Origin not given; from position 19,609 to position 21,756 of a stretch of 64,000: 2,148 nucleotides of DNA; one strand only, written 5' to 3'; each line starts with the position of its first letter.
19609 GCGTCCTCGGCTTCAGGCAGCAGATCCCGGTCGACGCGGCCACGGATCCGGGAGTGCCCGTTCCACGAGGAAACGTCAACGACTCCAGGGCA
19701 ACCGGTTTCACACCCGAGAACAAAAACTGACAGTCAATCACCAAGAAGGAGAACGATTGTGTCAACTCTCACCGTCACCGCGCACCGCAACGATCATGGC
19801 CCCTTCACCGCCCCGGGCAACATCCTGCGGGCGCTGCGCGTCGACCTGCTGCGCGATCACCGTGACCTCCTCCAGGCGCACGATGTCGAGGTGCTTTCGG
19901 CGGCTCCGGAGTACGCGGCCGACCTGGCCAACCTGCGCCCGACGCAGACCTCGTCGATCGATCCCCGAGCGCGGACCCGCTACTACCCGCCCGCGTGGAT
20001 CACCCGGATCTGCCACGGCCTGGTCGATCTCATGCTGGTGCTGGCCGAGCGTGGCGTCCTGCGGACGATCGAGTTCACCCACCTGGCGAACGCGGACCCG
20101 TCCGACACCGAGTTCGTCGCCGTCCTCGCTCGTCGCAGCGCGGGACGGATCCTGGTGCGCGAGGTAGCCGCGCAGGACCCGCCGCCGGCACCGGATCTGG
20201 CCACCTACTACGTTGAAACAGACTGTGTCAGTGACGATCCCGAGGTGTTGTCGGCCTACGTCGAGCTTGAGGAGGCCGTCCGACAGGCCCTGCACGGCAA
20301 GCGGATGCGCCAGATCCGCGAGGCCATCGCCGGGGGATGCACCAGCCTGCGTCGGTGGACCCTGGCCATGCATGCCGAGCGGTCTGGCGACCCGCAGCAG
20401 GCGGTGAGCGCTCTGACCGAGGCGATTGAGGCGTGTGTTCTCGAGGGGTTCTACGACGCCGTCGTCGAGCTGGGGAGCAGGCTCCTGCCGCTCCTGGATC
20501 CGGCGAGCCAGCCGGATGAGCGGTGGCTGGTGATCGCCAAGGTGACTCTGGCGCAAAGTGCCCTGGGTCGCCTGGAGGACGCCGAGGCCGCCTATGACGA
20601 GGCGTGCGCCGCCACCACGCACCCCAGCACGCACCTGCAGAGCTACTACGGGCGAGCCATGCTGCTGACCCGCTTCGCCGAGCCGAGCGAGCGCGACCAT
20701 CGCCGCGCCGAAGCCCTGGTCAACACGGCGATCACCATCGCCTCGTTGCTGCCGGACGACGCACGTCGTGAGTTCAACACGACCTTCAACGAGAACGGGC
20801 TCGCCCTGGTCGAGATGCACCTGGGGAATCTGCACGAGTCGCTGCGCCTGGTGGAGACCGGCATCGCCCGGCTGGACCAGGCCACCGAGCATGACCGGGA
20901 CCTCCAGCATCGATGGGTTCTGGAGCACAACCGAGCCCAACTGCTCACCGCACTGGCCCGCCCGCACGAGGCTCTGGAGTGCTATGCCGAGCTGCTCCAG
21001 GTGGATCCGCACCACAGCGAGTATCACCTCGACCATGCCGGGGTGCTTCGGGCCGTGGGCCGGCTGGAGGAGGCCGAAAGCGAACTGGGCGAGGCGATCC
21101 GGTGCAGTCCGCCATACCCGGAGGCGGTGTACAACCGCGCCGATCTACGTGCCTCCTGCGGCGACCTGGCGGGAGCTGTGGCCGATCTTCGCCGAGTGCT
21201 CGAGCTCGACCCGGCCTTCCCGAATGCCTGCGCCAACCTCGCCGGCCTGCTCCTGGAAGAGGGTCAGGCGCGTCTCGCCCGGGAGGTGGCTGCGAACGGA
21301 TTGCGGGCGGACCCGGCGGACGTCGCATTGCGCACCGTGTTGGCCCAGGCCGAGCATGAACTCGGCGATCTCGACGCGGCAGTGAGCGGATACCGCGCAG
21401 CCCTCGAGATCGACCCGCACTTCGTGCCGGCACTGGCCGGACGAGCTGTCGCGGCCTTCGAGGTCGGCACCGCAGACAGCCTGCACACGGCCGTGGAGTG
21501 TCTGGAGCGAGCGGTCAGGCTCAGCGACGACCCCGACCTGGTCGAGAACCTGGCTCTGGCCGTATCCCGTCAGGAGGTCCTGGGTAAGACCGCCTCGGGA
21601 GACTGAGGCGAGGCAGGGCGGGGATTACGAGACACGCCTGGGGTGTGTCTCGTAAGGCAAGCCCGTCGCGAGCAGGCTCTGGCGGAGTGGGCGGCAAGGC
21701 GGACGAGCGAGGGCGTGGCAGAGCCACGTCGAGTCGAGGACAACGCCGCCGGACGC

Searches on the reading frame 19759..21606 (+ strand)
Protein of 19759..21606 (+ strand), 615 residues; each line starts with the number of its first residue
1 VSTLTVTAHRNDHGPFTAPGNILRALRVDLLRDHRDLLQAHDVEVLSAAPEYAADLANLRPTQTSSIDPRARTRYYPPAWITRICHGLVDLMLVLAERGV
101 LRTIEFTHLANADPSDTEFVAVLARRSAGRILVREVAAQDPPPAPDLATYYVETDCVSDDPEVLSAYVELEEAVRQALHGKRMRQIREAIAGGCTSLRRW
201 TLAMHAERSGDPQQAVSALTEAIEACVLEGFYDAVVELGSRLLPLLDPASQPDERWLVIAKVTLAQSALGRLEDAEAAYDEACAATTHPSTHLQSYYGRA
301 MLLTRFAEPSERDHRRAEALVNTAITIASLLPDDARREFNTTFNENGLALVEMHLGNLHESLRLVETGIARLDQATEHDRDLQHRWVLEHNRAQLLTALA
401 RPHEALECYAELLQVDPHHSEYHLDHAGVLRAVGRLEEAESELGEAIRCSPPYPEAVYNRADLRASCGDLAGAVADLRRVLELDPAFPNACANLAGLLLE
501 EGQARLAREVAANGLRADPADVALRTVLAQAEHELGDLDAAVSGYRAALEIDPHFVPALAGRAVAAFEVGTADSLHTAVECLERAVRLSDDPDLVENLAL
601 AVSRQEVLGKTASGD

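Call 3: search_protein_families(library=pfam, proteins=[window:19759-21606:+], max_evalue=1)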
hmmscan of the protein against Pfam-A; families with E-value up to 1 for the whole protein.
window:19759-21606:+ (615 aa): 21 families
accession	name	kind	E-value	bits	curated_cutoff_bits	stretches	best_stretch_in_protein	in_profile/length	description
PF07719.23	TPR_2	-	1.7e-20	71.8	27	3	454-486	1-33/34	Tetratricopeptide repeat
PF13181.12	TPR_8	-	3.2e-20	71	25.7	3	527-554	6-33/34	Tetratricopeptide repeat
PF13414.12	TPR_11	-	2.5e-19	69.1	26.8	3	462-498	2-38/42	TPR repeat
PF13428.12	TPR_14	-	8.9e-19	66.5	23.5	5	523-563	2-42/44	Tetratricopeptide repeat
PF00515.34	TPR_1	-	3.6e-17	61.8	27.8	3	528-555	7-34/34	Tetratricopeptide repeat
PF14559.12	TPR_19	-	3.5e-16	59.7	25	3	468-530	5-67/68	Tetratricopeptide repeat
PF13432.12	TPR_16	-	2.3e-14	53.9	32.7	3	392-454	3-65/65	Tetratricopeptide repeat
PF13431.12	TPR_17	-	3.6e-12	46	24.4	2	445-474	4-33/34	Tetratricopeptide repeat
PF13424.12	TPR_12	-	1.8e-08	34.9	30.1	1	389-448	6-73/77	Tetratricopeptide repeat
PF24575.1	TPR_Slam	-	5.4e-08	33.6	35.2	0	458-508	51-101/104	Surface lipoprotein assembly modifier, N-terminal TPR repeats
PF23914.1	TPR_CcmH_CycH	-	1.6e-06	28.5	42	1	465-550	61-149/158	Cytochrome c-type biogenesis protein H TPR domain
PF13371.12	TPR_9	-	1e-05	25.9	35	1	451-508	26-69/73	Tetratricopeptide repeat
PF12569.14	NatA_aux_su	-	6.3e-05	22.5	33.3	1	376-425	28-77/515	N-terminal acetyltransferase A, auxiliary subunit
PF25058.1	ARM_TT21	-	0.00071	20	27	1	420-501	57-141/155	Tetratricopeptide repeat protein 21 ARM repeat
PF13174.12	TPR_6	-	0.00076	20.4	26.3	0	455-485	1-31/33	Tetratricopeptide repeat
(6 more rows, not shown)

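Call 4: search_protein_families(library=ncbifam, proteins=[window:19759-21606:+], max_evalue=1)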
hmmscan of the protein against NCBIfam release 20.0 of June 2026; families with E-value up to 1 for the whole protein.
window:19759-21606:+ (615 aa): 18 families
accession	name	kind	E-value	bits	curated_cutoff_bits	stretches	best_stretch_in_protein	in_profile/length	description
TIGR02917.1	PEP_TPR_lipo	equivalog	4.4e-19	67.9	312.2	2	443-610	45-208/899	XrtA/PEP-CTERM system TPR-repeat protein PrsT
NF040959.1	MamA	equivalog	1.9e-11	43.8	200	1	403-588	19-202/204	magnetosome protein MamA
TIGR02552.1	LcrH_SycD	equivalog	5.3e-10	39.1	104.8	2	403-485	35-117/136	SycD/LcrH family type III secretion system chaperone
NF033762.1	social_mot_Tgl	equivalog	6.6e-08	32.2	225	1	419-556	30-170/252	social motility TPR repeat lipoprotein Tgl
TIGR02521.1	type_IV_pilW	equivalog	1.3e-07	31.4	154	2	342-509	24-190/234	type IV pilus biogenesis/stability protein PilW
NF033920.0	C39_PA2778_fam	equivalog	3.8e-07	29.8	150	1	427-518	163-254/255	PA2778 family cysteine peptidase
NF007302.0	PRK09782.1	equivalog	5.3e-07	28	1223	2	434-541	593-699/990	phage receptor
TIGR00990.1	3a0801s09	subfamily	9.2e-07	27.9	757.25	1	468-581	345-459/615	mitochondrial import receptor subunit TOM70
NF033758.1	gliding_GltE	equivalog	1.8e-06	27.2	225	1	446-560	78-192/411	adventurous gliding motility TPR repeat lipoprotein GltE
NF052415.1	T3SS_chap_SctY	equivalog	1.2e-05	25.8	70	1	477-550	29-105/106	type III secretion apparatus assembly chaperone SctY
NF008757.0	PRK11788.1-5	equivalog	2.2e-05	23.8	363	1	492-589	184-279/388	lipopolysaccharide assembly protein LapB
NF008520.0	PRK11447.1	equivalog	3.1e-05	22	858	1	421-571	574-724/1157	cellulose synthase complex outer membrane protein BcsC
NF008755.0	PRK11788.1-3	equivalog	8.7e-05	22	430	1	494-603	186-293/388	lipopolysaccharide assembly protein LapB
NF047558.1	TPR_END_plus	domain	0.00012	22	32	1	456-487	1-32/56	TPR end-of-group domain-containing protein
TIGR03939.1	PGA_TPR_OMP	equivalog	0.00024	19.4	366.65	1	451-541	392-482/800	poly-beta-1,6 N-acetyl-D-glucosamine export porin PgaA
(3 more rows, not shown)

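Call 29: find_homologous_proteins(query=window:19759-21606:+)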
Query window:19759-21606:+ (615 aa): 441 proteins with E <= 0.001 among 8000 candidates; the best 120 are listed.
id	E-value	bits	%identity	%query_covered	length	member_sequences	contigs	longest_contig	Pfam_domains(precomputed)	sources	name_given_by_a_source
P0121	0.0e+0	1348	100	100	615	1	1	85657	PF13431.13,PF23914.2,PF13414.13,PF13428.13,PF14559.13,PF24575.2,PF13371.13,PF00515.35,PF13424.13,PF13432.13,PF13181.13,PF07719.24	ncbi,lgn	ncbi:MAG: tetratricopeptide repeat protein [Actinomycetales bacterium]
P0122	1.8e-254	864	68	99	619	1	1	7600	PF13431.13,PF23914.2,PF13414.13,PF13428.13,PF07721.21,PF14559.13,PF24575.2,PF13371.13,PF00515.35,PF12895.14,PF13424.13,PF13432.13,PF13181.13,PF07719.24,PF13174.13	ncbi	-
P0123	1.1e-230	785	62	99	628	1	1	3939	PF14559.13,PF13431.13,PF13414.13,PF13371.13,PF00515.35,PF13424.13,PF13432.13,PF13428.13,PF13181.13,PF07719.24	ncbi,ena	-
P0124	5.2e-181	622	64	77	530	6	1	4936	PF13424.13,PF13432.13,PF13428.13,PF13181.13,PF07719.24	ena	-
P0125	2.5e-165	570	51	99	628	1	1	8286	PF13431.13,PF13414.13,PF13428.13,PF13374.13,PF07721.21,PF14559.13,PF13371.13,PF00515.35,PF13424.13,PF13432.13,PF13181.13,PF07719.24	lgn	-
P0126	5.9e-162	559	51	97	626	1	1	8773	PF13431.13,PF13414.13,PF13176.13,PF13428.13,PF13374.13,PF07721.21,PF14559.13,PF13371.13,PF00515.35,PF12895.14,PF13424.13,PF13432.13,PF13181.13,PF07719.24,PF13174.13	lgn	-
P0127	1.8e-158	547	51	97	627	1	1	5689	PF13431.13,PF09976.16,PF13414.13,PF13428.13,PF13374.13,PF07721.21,PF14559.13,PF00515.35,PF13424.13,PF13432.13,PF13181.13,PF07719.24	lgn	-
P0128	4.8e-138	480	45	97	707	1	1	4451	PF14559.13,PF13431.13,PF13414.13,PF13371.13,PF00515.35,PF13424.13,PF12569.15,PF13432.13,PF13428.13,PF13181.13,PF07719.24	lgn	-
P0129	1.7e-135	471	46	97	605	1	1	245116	PF13431.13,PF13414.13,PF13428.13,PF13374.13,PF07721.21,PF14559.13,PF13371.13,PF00515.35,PF13424.13,PF13432.13,PF13181.13,PF07719.24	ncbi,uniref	ncbi:tetratricopeptide repeat protein [Dactylosporangium sp. NPDC049525]|uniref:tetratricopeptide re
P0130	4.2e-135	470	46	97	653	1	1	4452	PF13431.13,PF13414.13,PF12569.15,PF13428.13,PF07721.21,PF14559.13,PF13371.13,PF00515.35,PF13424.13,PF13432.13,PF13181.13,PF07719.24,PF13174.13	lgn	-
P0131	4.2e-135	470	44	95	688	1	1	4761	PF14559.13,PF13431.13,PF13414.13,PF13371.13,PF00515.35,PF13424.13,PF12569.15,PF13432.13,PF13428.13,PF13181.13,PF07719.24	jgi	jgi:tetratricopeptide (TPR) repeat protein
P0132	5.2e-134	466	45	97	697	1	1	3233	PF13431.13,PF13414.13,PF12569.15,PF13428.13,PF14559.13,PF13371.13,PF00515.35,PF13424.13,PF13432.13,PF13181.13,PF07719.24,PF13174.13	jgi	jgi:tetratricopeptide (TPR) repeat protein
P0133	8.4e-134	466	45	97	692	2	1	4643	PF13431.13,PF13414.13,PF12569.15,PF13428.13,PF14559.13,PF13371.13,PF00515.35,PF13424.13,PF13432.13,PF13181.13,PF07719.24,PF13174.13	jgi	-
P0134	8.7e-134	466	44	97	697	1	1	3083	PF14559.13,PF13431.13,PF13414.13,PF13371.13,PF00515.35,PF13424.13,PF12569.15,PF13432.13,PF13428.13,PF13181.13,PF07719.24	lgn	-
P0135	1.2e-133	465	44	97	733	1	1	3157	PF13431.13,PF13414.13,PF12569.15,PF13428.13,PF14559.13,PF24575.2,PF13371.13,PF17874.8,PF00515.35,PF13424.13,PF13432.13,PF13181.13,PF07719.24,PF13174.13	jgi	jgi:tetratricopeptide (TPR) repeat protein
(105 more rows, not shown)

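Call 52: predict_structure(alignment_id=A2)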
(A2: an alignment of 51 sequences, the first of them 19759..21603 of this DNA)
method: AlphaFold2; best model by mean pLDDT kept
length: 615 residues; sequences in the alignment: 51
mean_pLDDT: 94.3   pTM: 0.91
mean pLDDT of the five models: 94.3, 94.2, 93.4, 93.3, 93.1
residues with pLDDT >= 90: 521; 70-90: 88; 50-70: 5; < 50: 1
segments of 3 or more residues with pLDDT < 50: none
pLDDT, mean of each block of 10 residues (from residue 1): 92 98 97 97 97 96 85 86 98 97 97 98 95 93 84 95 96 98 98 97 98 98 96 98 95 93 95 96 91 93 90 92 90 79 77 89 94 80 88 97 98 96 98 98 97 97 98 98 95 98 98 96 98 98 98 98 97 97 98 97 94 73
secondary structure, 60 per line:
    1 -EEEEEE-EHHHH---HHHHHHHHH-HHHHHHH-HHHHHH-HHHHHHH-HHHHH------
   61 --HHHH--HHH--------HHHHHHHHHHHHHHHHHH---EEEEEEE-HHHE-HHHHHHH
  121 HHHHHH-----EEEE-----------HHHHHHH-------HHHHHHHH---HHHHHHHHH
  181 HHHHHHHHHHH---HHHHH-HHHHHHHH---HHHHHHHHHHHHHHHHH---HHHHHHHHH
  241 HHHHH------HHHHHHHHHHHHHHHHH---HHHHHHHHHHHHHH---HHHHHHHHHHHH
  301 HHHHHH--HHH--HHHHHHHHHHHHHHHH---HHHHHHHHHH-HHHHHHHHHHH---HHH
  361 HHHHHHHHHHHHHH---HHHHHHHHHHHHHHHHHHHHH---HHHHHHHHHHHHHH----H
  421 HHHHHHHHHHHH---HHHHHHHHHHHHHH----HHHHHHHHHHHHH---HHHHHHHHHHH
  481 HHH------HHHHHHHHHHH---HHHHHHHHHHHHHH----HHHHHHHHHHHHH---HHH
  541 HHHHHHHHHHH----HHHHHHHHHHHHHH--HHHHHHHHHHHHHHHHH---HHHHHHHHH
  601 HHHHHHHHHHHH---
elements in order: E2-7 H10-13 H17-25 H27-33 H35-40 H42-48 H50-54 H63-66 H80-97 E101-107 H114-126 E132-135 H147-153 H161-168 H172-191 H195-199 H201-208 H212-228 H232-245 H252-268 H272-285 H289-306 H314-329 H333-342 H344-354 H358-374 H378-398 H402-415 H420-432 H436-449 H454-466 H470-483 H490-500 H504-517 H522-534 H538-551 H556-569 H572-588 H592-612

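Call 54: fold_search(model_id=the predicted structure, library=pdb)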
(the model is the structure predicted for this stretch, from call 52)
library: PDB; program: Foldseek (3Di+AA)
matches with E <= 10: 1673; with E <= 0.001: 456
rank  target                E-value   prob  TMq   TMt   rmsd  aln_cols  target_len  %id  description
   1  1w3b_A                2.5e-11  1.00  0.43  0.63   7.4       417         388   19  The superhelical TPR domain of O-linked GlcNAc transferase reveals structural similarities to importin alpha. (released 2004-09-09)
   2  9rtt_Q                3.5e-11  1.00  0.38  0.28  20.7       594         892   14  Activated Elongation Complex with IWS1 and ELOF1 (released 2025-09-03)
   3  9hvq_Q                4.4e-11  1.00  0.38  0.28  19.3       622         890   14  Structure of the transcribing Pol II-DSIF-PAF-SPT6-RECQL5 complex (released 2025-07-16)
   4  7yea_A                1.3e-10  1.00  0.42  0.27  12.1       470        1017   20  Human O-GlcNAc transferase Dimer (released 2023-07-12)
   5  7yeh_A                1.8e-10  1.00  0.41  0.26  15.9       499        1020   19  Cryo-EM structure of human OGT-OGA complex (released 2023-07-12)
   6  7ntf_A                2.3e-10  1.00  0.46  0.33   6.4       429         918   20  Cryo-EM structure of unliganded O-GlcNAc transferase (released 2021-11-17)
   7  6eou                  2.7e-10  1.00  0.41  0.68   6.2       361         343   20  O-GlcNAc transferase TPR domain with the intellectual disability associated mutation L254F (released 2018-05-09)
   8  1w3b_B                8.6e-10  1.00  0.39  0.63   8.9       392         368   20  The superhelical TPR domain of O-linked GlcNAc transferase reveals structural similarities to importin alpha. (released 2004-09-09)
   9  8chy                  9.2e-10  1.00  0.37  0.75   5.1       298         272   22  Crystal structure of an 8-repeat consensus TPR superhelix with Zinc. (released 2024-02-21)
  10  9qhb                  1.4e-09  1.00  0.39  0.81   4.1       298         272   21  Crystal structure of 16-repeat CTPR protein with eliminated coordination sites (released 2025-10-22)
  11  7y4i_A                5.9e-09  1.00  0.34  0.27  20.5       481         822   16  Crystal structure of SPINDLY in complex with GDP (released 2022-12-07)
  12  8dtf_A                6.1e-09  1.00  0.35  0.28  14.9       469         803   16  Cryo-EM structure of the full length Arabidopsis SPY with complete TPRs (released 2023-03-08)
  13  8dtg_A                7.7e-09  1.00  0.35  0.28  15.0       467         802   16  Cryo-EM structure of Arabidopsis SPY alternative conformation 1 (released 2023-03-08)
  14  6vbv_4                8.6e-09  1.00  0.43  0.62   8.3       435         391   14  Structure of the bovine BBSome:ARL6:GTP complex (released 2020-01-29)
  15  5g04_H                8.6e-09  1.00  0.29  0.36  17.7       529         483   12  Structure of the human APC-Cdc20-Hsl1 complex (released 2016-05-25)
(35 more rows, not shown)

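Call 83: find_encoding_contigs(protein=P0121, flank=4000, max_places=2)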
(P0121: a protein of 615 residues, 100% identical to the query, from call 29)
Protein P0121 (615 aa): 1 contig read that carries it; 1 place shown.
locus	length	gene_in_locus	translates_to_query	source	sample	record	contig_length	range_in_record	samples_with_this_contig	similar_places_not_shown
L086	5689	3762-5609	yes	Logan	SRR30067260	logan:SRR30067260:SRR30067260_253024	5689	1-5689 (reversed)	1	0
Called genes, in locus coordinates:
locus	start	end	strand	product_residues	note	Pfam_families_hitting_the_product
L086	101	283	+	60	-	-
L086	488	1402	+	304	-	PF00106:adh_short, PF08659:KR, PF13561:adh_short_C2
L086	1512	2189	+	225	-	PF01613:Flavin_Reduct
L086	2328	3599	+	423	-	-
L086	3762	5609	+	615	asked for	PF13371:TPR_9 (faint), PF24575:TPR_Slam (faint), PF13424:TPR_12 (faint), PF00515:TPR_1 (faint), PF07719:TPR_2 (faint), PF13181:TPR_8 (faint), PF13428:TPR_14 (faint), PF14559:TPR_19 (weak), +4 more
